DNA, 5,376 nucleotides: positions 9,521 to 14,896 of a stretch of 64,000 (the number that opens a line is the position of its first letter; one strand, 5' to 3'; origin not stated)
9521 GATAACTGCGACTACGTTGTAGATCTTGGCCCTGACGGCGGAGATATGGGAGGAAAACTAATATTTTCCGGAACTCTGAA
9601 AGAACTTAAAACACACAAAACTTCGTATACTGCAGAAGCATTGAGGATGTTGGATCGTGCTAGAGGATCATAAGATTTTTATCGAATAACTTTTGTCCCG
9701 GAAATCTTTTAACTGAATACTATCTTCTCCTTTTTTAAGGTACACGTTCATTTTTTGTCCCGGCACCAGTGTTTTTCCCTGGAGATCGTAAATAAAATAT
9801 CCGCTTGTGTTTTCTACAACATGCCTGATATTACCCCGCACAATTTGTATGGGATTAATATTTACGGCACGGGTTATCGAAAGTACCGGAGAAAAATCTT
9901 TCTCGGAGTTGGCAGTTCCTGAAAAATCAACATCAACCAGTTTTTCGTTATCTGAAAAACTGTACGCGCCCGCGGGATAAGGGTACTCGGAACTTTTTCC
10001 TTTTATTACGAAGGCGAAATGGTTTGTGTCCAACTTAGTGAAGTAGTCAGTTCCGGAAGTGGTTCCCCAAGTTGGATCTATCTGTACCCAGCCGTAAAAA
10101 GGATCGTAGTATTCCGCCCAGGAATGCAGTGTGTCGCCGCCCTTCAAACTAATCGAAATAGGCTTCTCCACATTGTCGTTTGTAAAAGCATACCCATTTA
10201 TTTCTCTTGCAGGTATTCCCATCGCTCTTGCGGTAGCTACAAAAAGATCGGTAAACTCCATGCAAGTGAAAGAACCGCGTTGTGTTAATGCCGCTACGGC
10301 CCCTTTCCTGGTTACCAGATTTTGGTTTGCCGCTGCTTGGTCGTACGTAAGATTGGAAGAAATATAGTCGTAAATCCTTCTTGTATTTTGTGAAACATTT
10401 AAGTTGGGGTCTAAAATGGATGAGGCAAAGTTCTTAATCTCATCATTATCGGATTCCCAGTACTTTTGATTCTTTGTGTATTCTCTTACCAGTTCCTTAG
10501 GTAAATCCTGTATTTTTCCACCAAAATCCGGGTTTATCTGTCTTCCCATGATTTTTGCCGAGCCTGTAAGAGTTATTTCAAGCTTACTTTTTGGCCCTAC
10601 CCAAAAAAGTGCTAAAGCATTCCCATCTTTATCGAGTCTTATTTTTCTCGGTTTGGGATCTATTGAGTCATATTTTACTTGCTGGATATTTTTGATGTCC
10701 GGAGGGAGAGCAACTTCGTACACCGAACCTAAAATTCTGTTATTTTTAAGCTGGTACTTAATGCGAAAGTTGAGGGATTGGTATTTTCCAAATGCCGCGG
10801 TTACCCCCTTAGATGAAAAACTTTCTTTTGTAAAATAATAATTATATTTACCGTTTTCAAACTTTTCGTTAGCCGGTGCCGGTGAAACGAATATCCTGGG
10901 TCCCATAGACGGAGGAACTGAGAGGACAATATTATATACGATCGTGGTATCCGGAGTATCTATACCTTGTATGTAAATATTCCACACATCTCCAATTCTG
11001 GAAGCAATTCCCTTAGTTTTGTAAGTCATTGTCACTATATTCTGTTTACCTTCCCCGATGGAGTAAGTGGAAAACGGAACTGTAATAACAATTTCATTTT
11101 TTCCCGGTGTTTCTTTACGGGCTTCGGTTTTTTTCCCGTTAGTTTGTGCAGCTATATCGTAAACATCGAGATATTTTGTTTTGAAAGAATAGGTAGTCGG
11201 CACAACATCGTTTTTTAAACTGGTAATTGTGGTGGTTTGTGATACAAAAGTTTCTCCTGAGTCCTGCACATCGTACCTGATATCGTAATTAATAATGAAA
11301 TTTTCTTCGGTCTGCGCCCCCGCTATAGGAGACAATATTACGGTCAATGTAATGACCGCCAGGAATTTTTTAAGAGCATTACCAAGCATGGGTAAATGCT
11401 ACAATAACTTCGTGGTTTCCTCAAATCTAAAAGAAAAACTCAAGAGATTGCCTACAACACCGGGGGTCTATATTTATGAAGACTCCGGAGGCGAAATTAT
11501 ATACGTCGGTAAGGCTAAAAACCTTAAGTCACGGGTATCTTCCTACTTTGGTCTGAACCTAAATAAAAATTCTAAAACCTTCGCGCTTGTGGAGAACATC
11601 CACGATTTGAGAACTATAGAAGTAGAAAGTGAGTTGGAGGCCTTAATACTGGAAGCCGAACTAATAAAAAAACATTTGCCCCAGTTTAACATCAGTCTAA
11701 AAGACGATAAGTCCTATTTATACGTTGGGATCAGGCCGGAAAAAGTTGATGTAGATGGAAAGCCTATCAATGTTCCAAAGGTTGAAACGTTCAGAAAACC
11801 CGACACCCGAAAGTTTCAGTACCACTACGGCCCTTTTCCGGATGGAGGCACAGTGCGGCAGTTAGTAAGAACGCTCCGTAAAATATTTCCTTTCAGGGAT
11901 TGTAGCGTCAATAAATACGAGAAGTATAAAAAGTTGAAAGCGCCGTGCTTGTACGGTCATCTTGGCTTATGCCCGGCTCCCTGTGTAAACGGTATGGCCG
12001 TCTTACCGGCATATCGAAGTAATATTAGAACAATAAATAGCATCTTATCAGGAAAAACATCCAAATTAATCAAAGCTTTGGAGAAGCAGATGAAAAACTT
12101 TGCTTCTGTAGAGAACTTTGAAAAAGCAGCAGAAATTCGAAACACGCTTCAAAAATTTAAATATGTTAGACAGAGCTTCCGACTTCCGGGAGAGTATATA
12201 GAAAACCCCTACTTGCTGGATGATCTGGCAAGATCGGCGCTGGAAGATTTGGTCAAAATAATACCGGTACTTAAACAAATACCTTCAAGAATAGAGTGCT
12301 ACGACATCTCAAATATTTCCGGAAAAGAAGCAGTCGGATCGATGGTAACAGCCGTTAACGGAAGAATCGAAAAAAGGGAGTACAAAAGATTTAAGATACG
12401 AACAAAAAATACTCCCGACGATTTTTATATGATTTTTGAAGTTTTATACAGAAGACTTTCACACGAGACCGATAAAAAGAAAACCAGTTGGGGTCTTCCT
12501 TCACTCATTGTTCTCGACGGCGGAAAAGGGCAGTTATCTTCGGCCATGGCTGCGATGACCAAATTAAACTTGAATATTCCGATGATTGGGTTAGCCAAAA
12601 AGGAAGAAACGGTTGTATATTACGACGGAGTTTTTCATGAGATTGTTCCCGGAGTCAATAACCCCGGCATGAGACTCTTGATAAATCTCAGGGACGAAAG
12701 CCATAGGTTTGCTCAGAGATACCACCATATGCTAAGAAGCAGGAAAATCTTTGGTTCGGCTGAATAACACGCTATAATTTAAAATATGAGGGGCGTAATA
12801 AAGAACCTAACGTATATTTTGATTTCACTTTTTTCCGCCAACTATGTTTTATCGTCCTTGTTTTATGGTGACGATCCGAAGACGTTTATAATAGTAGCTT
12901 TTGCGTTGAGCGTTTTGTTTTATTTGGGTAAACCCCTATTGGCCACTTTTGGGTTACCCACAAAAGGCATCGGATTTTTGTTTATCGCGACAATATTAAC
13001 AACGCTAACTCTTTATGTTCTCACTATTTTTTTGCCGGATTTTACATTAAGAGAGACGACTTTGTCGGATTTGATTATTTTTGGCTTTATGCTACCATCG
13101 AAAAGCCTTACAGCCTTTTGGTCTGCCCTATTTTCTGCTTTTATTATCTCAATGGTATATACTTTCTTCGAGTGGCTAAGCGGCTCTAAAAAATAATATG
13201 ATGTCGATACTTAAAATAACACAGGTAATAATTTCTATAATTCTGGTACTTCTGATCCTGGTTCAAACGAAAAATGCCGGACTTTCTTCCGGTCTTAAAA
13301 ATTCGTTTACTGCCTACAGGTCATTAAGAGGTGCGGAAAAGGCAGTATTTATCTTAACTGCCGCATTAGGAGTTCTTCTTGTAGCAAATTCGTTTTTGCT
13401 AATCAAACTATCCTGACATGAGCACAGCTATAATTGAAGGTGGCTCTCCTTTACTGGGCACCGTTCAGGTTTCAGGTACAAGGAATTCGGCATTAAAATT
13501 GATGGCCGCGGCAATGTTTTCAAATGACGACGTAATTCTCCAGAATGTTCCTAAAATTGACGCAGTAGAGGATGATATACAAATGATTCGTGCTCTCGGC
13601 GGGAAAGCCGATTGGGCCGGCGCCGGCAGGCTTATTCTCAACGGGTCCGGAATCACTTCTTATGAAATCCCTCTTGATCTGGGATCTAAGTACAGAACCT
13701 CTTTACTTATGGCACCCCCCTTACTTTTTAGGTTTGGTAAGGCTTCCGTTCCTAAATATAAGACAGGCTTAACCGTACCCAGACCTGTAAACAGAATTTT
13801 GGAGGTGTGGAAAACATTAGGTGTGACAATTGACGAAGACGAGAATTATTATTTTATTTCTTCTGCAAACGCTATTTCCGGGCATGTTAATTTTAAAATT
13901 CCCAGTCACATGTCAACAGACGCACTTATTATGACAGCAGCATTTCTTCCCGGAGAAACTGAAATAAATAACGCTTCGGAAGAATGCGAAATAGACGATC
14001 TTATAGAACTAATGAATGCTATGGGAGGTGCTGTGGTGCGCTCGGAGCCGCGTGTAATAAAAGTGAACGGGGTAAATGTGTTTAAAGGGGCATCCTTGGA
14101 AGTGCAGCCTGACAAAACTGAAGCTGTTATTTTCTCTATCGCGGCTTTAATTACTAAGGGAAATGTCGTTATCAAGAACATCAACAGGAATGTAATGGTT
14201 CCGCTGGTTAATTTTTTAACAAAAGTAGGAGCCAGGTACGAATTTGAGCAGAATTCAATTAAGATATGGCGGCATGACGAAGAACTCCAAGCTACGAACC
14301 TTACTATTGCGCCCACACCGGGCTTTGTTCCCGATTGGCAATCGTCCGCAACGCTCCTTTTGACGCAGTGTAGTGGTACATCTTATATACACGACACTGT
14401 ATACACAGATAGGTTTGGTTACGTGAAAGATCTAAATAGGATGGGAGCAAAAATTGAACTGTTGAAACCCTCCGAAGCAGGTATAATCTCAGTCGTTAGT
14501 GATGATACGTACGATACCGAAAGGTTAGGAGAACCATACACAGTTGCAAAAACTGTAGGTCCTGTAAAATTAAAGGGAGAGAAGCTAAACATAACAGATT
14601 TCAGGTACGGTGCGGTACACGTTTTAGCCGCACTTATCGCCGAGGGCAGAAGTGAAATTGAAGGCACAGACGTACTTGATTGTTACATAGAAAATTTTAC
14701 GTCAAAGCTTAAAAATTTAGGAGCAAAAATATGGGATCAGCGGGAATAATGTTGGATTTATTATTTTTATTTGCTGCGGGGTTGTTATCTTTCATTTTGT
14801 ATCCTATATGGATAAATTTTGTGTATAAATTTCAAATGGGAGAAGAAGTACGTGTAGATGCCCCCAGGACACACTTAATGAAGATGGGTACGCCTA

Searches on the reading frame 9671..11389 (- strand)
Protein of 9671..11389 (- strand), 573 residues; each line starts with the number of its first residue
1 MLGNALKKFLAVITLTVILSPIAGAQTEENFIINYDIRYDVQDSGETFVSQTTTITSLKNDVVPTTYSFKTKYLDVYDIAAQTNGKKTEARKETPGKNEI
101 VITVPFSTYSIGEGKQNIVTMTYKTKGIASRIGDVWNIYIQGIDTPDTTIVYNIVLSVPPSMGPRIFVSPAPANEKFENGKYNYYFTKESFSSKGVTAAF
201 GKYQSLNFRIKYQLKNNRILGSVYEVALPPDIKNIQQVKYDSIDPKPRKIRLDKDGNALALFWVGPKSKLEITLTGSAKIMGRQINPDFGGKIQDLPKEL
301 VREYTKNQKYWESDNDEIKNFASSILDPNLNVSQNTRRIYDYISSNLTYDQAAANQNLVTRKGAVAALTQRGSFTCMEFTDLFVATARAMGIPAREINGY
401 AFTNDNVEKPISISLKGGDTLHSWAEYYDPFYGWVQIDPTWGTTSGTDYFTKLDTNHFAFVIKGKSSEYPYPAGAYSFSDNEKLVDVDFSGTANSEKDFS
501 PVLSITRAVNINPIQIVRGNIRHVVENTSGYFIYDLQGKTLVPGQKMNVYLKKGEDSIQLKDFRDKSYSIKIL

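Call 29: search_protein_families(library=pfam, proteins=[window:9671-11389:-], max_evalue=0.00001)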
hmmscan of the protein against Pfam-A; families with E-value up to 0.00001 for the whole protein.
window:9671-11389:- (573 aa): 1 family
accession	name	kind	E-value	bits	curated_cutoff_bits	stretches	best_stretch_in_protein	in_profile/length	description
PF01841.26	Transglut_core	-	7e-19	68.5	23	1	321-439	3-108/108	Transglutaminase-like superfamily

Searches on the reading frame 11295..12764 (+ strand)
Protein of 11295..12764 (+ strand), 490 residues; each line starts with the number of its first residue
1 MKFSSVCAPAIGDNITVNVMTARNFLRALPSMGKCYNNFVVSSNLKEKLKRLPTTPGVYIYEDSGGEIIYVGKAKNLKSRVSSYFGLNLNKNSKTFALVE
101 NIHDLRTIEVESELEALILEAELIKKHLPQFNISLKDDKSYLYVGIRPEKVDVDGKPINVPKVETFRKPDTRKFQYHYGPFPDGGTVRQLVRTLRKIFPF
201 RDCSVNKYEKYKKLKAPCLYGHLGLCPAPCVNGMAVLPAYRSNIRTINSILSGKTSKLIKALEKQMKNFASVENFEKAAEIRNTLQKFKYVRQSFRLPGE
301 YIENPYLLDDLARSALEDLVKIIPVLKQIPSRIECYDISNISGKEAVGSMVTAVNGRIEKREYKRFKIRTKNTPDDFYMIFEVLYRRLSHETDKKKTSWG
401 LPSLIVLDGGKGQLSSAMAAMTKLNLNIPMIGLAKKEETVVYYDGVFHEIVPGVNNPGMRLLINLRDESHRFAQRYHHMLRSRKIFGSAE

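Call 108: search_protein_families(library=pfam, proteins=[window:11295-12764:+], max_evalue=0.00001)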
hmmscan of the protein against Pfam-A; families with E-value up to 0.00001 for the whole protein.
window:11295-12764:+ (490 aa): 3 families
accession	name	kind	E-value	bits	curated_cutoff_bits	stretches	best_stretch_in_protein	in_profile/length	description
PF08459.17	UvrC_RNaseH_dom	-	7.5e-43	146.6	22.3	1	326-473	6-158/159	UvrC RNAse H endonuclease domain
PF01541.30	GIY-YIG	-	2.8e-09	37.6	22.6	1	57-129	3-74/78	GIY-YIG catalytic domain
PF02151.25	UVR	-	4.2e-09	36.3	21.5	1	257-289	2-34/36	UvrB/uvrC motif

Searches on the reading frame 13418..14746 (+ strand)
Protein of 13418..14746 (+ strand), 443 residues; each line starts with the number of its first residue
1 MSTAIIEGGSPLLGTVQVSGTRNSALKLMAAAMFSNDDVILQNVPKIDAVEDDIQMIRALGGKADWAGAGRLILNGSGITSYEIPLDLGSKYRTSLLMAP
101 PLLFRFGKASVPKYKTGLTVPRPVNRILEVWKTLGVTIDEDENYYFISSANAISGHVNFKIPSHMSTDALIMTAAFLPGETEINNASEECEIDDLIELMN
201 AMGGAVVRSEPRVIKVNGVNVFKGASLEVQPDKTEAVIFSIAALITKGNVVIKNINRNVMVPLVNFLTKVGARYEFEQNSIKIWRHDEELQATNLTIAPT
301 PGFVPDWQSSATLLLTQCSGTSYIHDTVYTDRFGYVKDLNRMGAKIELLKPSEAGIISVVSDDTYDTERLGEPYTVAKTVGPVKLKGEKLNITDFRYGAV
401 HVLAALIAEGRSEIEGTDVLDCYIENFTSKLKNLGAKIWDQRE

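Call 108: search_protein_families(library=pfam, proteins=[window:13418-14746:+], max_evalue=0.00001)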
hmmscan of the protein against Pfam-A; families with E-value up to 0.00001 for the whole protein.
window:13418-14746:+ (443 aa): 1 family
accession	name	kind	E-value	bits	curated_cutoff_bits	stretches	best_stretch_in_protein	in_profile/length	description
PF00275.25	EPSP_synthase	-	1.7e-50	172.4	22.8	1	7-431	2-417/417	EPSP synthase (3-phosphoshikimate 1-carboxyvinyltransferase)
